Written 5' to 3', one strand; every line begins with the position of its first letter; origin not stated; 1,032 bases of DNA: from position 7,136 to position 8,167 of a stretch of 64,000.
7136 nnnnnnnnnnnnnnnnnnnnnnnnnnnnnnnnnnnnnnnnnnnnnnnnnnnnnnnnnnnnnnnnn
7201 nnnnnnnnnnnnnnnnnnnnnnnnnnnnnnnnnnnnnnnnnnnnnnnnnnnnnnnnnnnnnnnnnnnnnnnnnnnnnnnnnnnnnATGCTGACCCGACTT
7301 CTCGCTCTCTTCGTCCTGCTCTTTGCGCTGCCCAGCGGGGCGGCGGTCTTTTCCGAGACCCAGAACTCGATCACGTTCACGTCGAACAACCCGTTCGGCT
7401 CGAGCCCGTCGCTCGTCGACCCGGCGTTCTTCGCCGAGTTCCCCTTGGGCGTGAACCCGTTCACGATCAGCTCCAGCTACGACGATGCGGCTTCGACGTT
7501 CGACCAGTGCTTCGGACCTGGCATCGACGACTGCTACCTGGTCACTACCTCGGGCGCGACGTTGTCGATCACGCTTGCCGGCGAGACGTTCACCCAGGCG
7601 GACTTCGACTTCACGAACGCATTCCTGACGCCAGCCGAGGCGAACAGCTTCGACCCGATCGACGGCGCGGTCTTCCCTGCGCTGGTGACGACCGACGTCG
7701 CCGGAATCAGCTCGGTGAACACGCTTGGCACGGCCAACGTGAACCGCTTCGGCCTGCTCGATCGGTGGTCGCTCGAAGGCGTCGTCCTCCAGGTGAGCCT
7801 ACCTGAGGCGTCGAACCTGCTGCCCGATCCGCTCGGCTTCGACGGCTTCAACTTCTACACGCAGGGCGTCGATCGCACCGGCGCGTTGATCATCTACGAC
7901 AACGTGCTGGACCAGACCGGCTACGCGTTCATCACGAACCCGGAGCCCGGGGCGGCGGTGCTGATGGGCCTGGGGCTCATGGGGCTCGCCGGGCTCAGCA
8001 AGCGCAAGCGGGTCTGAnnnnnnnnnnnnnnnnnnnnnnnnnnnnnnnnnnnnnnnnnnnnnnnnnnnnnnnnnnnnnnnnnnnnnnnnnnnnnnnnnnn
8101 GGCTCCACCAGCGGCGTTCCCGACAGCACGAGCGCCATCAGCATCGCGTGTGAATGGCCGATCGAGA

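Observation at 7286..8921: Two convergent PEP-CTERM (exosortase-substrate-type) proteins carried by a phage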

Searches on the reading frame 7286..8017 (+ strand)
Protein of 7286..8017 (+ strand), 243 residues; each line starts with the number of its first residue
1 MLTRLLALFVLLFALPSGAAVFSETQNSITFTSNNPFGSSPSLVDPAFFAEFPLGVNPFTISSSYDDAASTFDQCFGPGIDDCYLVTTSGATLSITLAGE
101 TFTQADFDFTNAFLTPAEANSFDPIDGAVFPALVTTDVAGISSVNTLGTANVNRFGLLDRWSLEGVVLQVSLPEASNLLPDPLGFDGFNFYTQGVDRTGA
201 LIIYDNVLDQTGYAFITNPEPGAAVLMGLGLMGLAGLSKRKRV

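Call 3: search_protein_families(library=ncbifam, proteins=[window:7286-8017:+], max_evalue=1)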
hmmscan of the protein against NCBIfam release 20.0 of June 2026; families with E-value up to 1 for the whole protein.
window:7286-8017:+ (243 aa): 5 families
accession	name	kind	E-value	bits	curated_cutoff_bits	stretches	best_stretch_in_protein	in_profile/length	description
NF033554.9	floc_PepA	equivalog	0.00012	22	80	1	105-242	130-261/261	flocculation-associated PEP-CTERM protein PepA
NF041538.1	PEP_EDSA_1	subfamily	0.00056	19.7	100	1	210-241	274-307/307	EDSAP-1 family PEP-CTERM protein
TIGR02595.1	PEP_CTERM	domain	0.0024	18.6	16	1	219-242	2-24/24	PEP-CTERM sorting domain-containing protein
NF038125.1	PEP_CTERM_THxN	subfamily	0.0028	17.3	85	1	219-241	224-246/246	THxN family PEP-CTERM protein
NF041927.1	Xrt_dep_XDP1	equivalog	0.0085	16.1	125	1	219-241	220-242/242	exosortase-dependent surface protein XDP1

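Call 4: search_protein_families(library=pfam, proteins=[window:7286-8017:+], max_evalue=1)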
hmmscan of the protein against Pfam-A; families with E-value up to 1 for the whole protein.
window:7286-8017:+ (243 aa): 2 families
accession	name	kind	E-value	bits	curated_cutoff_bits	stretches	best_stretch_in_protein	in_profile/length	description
PF07589.16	PEP-CTERM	-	0.0022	18.5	20.7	1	219-240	3-23/24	PEP-CTERM motif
PF13677.11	MotB_plug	-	0.76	9.9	24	0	1-15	25-39/58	Membrane MotB of proton-channel complex MotA/MotB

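Call 10: find_homologous_proteins(query=window:7286-8017:+)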
Query window:7286-8017:+ (243 aa): 3 proteins with E <= 0.001 among 2157 candidates.
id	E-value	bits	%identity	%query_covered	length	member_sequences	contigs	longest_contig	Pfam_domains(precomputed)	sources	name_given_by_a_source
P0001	3.2e-153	526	100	100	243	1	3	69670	-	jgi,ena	-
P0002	1.9e-104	366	71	97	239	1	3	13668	-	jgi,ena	-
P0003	1.7e-97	343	67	91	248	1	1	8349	-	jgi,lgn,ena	-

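Call 12: find_encoding_contigs(protein=P0002, flank=10000)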
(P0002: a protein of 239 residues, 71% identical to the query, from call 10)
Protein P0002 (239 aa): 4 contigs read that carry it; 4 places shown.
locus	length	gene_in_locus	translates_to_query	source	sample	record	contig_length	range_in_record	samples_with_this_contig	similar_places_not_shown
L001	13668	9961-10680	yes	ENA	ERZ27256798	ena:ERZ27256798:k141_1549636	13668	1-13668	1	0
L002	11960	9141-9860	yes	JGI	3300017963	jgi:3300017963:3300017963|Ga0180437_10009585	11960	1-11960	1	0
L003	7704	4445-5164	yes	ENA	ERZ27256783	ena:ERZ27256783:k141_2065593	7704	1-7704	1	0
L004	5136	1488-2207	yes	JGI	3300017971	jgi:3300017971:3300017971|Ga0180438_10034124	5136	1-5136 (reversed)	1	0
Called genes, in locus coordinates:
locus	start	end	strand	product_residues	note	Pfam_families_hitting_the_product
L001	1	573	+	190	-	?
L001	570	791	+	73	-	-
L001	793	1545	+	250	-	-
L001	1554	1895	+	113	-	-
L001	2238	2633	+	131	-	-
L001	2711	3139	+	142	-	-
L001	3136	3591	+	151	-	-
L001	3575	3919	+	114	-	-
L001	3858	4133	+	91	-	-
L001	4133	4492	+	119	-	-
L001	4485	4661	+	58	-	-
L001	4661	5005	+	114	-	-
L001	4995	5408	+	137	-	-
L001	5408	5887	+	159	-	-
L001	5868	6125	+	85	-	-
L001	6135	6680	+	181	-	PF01145:Band_7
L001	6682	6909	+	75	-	-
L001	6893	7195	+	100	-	-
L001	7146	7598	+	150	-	PF10686:YAcAr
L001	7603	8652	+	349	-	-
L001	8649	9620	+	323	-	PF09414:RNA_ligase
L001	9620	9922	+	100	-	-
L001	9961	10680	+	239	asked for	-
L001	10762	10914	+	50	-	-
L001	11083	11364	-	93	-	-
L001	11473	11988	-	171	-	-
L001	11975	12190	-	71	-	-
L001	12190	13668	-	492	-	?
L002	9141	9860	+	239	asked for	-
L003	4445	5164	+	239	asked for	-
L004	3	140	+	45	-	?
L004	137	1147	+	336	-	PF09414:RNA_ligase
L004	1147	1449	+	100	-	-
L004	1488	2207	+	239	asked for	-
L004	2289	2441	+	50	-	-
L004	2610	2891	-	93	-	-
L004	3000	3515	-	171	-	-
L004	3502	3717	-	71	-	-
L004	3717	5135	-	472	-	?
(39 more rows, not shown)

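Call 13: find_encoding_contigs(protein=P0003, flank=10000)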
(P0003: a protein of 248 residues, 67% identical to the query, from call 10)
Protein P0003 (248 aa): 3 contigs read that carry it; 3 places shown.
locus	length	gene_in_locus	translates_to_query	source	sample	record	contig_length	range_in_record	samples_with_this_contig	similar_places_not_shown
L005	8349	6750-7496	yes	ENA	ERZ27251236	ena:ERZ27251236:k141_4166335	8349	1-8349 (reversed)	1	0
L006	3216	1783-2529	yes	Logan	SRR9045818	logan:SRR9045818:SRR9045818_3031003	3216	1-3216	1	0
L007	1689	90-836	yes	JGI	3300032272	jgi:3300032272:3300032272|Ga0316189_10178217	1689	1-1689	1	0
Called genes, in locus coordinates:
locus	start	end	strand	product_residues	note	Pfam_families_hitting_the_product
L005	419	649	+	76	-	-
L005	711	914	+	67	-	-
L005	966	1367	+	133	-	-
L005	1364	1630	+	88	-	-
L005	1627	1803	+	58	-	-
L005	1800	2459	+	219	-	-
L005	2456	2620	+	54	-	-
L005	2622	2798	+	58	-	PF14354:Lar_restr_allev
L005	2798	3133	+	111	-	-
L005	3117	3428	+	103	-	-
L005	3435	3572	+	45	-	-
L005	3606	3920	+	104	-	-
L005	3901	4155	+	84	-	-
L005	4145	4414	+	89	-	-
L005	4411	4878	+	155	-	-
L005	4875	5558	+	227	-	PF05019:Coq4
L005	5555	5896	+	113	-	-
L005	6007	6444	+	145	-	-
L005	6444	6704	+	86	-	-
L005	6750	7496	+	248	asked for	-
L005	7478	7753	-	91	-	-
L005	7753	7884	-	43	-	-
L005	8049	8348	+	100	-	?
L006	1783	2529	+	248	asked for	-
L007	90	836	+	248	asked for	-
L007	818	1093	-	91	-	-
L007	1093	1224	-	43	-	-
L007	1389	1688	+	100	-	?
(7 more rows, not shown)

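Call 14: find_encoding_contigs(protein=P0001, flank=10000)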
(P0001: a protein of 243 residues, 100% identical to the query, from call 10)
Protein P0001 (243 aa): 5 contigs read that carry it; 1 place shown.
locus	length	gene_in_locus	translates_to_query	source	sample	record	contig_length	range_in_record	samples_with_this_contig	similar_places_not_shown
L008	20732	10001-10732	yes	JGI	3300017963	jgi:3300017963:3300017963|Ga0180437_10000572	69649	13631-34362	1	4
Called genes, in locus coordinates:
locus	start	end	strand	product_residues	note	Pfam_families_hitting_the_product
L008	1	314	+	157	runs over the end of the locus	PF00383:dCMP_cyt_deam_1, PF14437:MafB19-deam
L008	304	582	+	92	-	-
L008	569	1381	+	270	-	PF00303:Thymidylat_synt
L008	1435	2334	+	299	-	-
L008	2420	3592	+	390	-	-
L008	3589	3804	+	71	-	-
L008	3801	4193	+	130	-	PF10686:YAcAr (weak)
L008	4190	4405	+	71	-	-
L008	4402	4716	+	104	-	-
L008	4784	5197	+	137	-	-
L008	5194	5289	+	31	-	-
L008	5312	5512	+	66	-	-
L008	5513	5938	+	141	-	-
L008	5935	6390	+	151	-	-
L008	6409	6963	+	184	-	PF01145:Band_7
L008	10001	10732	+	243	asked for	-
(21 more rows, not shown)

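Call 18: find_related_loci(query=A1, collection=viral_contigs, flank=8000)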
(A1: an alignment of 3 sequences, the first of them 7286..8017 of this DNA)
Query A1 (243 aa) in viral_contigs; peptide patterns used: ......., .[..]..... (x = any residue, [..] = any of these).
67 stretches matched a pattern, but none encodes a relative of the query by tblastn (E <= 1e-3).

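Call 19: find_related_loci(query=A1, collection=genome_contigs, flank=8000)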
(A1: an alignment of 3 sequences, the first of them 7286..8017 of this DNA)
Query A1 (243 aa) in genome_contigs; peptide patterns used: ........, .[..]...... (x = any residue, [..] = any of these).
90 stretches matched a pattern, but none encodes a relative of the query by tblastn (E <= 1e-3).

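Call 31: predict_structure(alignment_id=A1)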
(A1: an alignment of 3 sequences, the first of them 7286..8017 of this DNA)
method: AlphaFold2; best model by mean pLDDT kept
length: 243 residues; sequences in the alignment: 3
mean_pLDDT: 32.7   pTM: 0.27
mean pLDDT of the five models: 32.7, 30.1, 29.4, 28.7, 25.8
residues with pLDDT >= 90: 0; 70-90: 0; 50-70: 3; < 50: 240
segments of 3 or more residues with pLDDT < 50: 6-9, 11-243
pLDDT, mean of each block of 10 residues (from residue 1): 49 33 30 29 33 31 31 33 35 36 37 26 27 26 29 33 34 27 24 31 42 38 39 35 29
secondary structure, 60 per line:
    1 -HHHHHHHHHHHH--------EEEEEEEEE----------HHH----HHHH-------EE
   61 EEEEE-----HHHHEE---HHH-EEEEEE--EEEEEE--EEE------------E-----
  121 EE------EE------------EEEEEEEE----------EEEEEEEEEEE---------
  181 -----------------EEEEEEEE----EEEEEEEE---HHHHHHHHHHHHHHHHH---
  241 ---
elements in order: H2-13 E22-30 H48-51 E59-65 H71-74 E84-89 E92-97 E100-102 E143-150 E161-171 E198-205 E210-217 H221-237

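Call 32: search_protein_families(library=ncbifam, proteins=[L001:793-1545:+, L005:1800-2459:+, L001:11473-11988:-, P0002, P0003], max_evalue=1)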
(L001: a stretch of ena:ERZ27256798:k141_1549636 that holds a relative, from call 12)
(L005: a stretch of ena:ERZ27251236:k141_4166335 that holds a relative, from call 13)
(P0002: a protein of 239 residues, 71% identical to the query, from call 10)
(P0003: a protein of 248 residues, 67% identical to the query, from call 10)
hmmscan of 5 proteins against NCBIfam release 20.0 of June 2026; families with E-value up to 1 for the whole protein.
L001:793-1545:+ (250 aa): 1 family
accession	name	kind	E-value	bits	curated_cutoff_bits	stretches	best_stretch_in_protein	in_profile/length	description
TIGR02595.1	PEP_CTERM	domain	0.13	13.1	16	0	225-243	1-19/24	PEP-CTERM sorting domain-containing protein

L005:1800-2459:+ (219 aa): 0 families

L001:11473-11988:- (171 aa): 0 families

P0002 (239 aa): 8 families
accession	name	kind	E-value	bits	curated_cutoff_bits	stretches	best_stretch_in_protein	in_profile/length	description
NF041538.1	PEP_EDSA_1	subfamily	4e-05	23.4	100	1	218-239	285-306/307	EDSAP-1 family PEP-CTERM protein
NF038125.1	PEP_CTERM_THxN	subfamily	0.00029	20.5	85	1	218-239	224-245/246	THxN family PEP-CTERM protein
NF038120.1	PEP_CTERM_QFxxD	subfamily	0.0014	18.6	80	1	218-239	194-215/215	NF038120 family PEP-CTERM protein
NF033554.9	floc_PepA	equivalog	0.0063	16.3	80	1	164-239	180-259/261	flocculation-associated PEP-CTERM protein PepA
NF038129.1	PEP_NF038129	equivalog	0.0086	15.9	65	1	214-239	168-193/194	NF038129 family PEP-CTERM protein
NF041927.1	Xrt_dep_XDP1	equivalog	0.014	15.4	125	1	218-239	220-241/242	exosortase-dependent surface protein XDP1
TIGR02595.1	PEP_CTERM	domain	0.017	16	16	1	218-238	2-21/24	PEP-CTERM sorting domain-containing protein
NF038124.1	PEP_CTERM_TLD_A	exception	0.066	12.8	100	1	212-239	206-233/235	PEP_CTERM-anchored TLD domain-containing protein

P0003 (248 aa): 7 families
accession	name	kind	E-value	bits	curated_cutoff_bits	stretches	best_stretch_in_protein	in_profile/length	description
NF041538.1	PEP_EDSA_1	subfamily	2.1e-05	24.4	100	1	222-242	285-305/307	EDSAP-1 family PEP-CTERM protein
NF038125.1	PEP_CTERM_THxN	subfamily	0.0012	18.4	85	1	222-242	224-244/246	THxN family PEP-CTERM protein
TIGR02595.1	PEP_CTERM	domain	0.0046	17.7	16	1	222-242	2-21/24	PEP-CTERM sorting domain-containing protein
NF038129.1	PEP_NF038129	equivalog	0.014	15.3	65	1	222-242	172-192/194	NF038129 family PEP-CTERM protein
NF033554.9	floc_PepA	equivalog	0.032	14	80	1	87-242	112-258/261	flocculation-associated PEP-CTERM protein PepA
NF038124.1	PEP_CTERM_TLD_A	exception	0.053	13.1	100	1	216-243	206-233/235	PEP_CTERM-anchored TLD domain-containing protein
NF038120.1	PEP_CTERM_QFxxD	subfamily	0.073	12.9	80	1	222-240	194-212/215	NF038120 family PEP-CTERM protein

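Call 33: search_protein_representatives(alignment_id=A1)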
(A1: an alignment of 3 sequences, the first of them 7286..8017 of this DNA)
Query: 3 sequences, 247 profile positions. Proteins with E-value up to 0.001 (for the whole library): 36; up to 1e-10: 11; up to 1e-30: 2. The best 36 are listed.
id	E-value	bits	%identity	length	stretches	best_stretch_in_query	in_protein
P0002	9.0e-140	480.1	-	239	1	5-244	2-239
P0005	3.4e-46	173.6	-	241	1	7-246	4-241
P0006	1.1e-29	119.5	-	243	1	9-245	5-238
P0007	1.1e-22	96.6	-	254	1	9-244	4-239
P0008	1.6e-22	96.1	-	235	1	4-243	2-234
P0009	1.1e-18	83.5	-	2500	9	206-244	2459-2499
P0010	9.2e-15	70.7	-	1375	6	195-243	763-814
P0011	2.9e-12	62.5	-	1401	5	193-244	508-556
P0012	8.3e-12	61.0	-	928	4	181-246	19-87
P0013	1.4e-11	60.2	-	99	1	159-240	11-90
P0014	2.3e-11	59.6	-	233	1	7-240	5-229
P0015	1.2e-10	57.2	-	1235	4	211-244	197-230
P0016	1.3e-08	50.6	-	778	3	184-246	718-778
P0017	1.6e-08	50.2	-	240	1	23-245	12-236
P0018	4.1e-08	48.9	-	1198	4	192-244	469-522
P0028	9.7e-05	37.9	-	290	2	140-243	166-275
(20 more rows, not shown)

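Call 35: find_encoding_contigs(protein=P0005, flank=10000, max_places=3)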
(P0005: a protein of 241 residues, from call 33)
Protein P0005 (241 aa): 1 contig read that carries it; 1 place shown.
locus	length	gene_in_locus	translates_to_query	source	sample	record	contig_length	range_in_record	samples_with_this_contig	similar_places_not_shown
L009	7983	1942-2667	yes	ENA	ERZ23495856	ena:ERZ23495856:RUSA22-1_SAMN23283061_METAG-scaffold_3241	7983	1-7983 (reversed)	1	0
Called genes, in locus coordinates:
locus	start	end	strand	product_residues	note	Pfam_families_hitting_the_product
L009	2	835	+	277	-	?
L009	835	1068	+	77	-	-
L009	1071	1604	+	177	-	-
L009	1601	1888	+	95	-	-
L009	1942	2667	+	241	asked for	-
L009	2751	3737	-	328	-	-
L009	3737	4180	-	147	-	-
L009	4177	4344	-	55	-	-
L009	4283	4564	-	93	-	-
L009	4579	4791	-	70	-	-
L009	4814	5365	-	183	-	PF01145:Band_7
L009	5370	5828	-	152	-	-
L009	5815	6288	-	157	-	-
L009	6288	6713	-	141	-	-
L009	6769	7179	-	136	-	-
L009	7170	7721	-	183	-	PF18757:Nmad5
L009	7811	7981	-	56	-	?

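Call 36: find_encoding_contigs(protein=P0008, flank=10000, max_places=3)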
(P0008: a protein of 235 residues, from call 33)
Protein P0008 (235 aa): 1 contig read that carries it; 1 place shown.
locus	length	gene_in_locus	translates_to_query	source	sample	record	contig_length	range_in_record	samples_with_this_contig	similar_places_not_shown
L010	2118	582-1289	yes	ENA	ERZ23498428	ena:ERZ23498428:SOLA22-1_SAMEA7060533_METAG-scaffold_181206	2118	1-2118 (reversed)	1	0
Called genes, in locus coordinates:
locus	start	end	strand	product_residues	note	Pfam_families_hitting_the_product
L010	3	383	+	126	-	?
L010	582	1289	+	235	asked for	PF07589:PEP_exosort_dom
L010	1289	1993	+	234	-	-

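Call 37: find_encoding_contigs(protein=P0006, flank=10000, max_places=3)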
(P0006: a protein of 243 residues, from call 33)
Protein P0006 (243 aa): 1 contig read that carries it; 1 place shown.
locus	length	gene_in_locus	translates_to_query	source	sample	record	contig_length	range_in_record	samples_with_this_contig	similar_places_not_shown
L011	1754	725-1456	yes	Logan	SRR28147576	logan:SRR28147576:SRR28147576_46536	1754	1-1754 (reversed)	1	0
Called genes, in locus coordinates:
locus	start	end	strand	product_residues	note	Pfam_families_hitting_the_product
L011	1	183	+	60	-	?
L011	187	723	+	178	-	-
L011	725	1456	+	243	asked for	-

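Call 38: find_encoding_contigs(protein=P0007, flank=10000, max_places=3)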
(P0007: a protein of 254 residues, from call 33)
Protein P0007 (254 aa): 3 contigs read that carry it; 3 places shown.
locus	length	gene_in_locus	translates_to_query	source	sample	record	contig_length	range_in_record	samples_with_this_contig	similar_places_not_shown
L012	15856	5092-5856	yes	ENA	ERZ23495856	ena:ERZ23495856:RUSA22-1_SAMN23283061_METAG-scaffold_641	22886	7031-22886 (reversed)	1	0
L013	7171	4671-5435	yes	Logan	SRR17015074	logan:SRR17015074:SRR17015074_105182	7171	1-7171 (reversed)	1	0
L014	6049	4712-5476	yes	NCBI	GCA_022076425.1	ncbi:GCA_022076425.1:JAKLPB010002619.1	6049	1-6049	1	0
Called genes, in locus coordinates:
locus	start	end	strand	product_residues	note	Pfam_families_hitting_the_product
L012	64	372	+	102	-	-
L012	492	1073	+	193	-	PF13730:HTH_36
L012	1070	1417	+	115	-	-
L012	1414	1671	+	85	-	-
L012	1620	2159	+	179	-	-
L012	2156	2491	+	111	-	-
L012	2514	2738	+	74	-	-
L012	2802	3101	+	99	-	-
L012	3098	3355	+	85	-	-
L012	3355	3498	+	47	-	-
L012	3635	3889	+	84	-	-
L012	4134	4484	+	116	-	PF28055:VVA0879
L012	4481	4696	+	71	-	-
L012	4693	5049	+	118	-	-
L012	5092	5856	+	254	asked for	-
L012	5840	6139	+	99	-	-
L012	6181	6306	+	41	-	-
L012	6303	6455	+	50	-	-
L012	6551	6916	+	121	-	-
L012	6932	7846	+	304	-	-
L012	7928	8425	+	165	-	-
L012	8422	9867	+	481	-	PF17289:Terminase_6C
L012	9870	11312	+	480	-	PF06074:Portal_Mu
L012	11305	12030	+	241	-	-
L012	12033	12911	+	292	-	-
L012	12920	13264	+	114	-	-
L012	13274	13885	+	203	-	PF20557:DnaT_2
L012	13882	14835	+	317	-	-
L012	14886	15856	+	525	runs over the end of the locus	-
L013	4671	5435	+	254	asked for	-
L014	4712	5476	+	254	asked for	-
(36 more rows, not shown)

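Call 39: find_encoding_contigs(protein=P0014, flank=10000, max_places=3)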
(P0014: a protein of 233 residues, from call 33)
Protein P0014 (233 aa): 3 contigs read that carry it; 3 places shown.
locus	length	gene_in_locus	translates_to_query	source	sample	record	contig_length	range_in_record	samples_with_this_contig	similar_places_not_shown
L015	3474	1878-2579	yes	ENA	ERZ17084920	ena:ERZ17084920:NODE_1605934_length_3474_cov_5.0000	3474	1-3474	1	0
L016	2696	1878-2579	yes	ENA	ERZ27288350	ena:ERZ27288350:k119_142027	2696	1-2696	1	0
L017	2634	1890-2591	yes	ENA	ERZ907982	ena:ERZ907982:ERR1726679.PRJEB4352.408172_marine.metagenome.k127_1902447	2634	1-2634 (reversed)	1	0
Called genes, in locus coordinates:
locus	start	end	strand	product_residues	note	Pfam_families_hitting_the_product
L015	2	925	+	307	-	?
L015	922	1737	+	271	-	PF07953:Toxin_R_bind_N, PF13385:Laminin_G_3, PF02210:Laminin_G_2 (faint), PF07589:PEP_exosort_dom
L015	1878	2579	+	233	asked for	PF07589:PEP_exosort_dom (weak)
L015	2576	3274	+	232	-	PF07589:PEP_exosort_dom (weak)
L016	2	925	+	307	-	?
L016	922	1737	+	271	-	PF07953:Toxin_R_bind_N, PF13385:Laminin_G_3, PF02210:Laminin_G_2 (faint), PF07589:PEP_exosort_dom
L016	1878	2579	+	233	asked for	PF07589:PEP_exosort_dom (weak)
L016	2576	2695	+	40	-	?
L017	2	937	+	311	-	?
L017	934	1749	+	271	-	PF07953:Toxin_R_bind_N, PF13385:Laminin_G_3, PF02210:Laminin_G_2 (faint), PF07589:PEP_exosort_dom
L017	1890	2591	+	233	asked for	PF07589:PEP_exosort_dom (weak)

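Call 56: search_dna_similar(query=window:7286-8017:+, collection=phages, mode=protein, max_evalue=0.001)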
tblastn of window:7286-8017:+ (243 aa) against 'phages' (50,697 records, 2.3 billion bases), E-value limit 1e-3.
No match.

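Call 64: find_related_loci(query=A7, collection=genome_contigs, flank=10000)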
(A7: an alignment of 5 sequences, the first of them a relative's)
Query A7 (235 aa) in genome_contigs; peptide patterns used: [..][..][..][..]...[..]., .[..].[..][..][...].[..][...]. (x = any residue, [..] = any of these).
41 stretches matched a pattern, but none encodes a relative of the query by tblastn (E <= 1e-3).
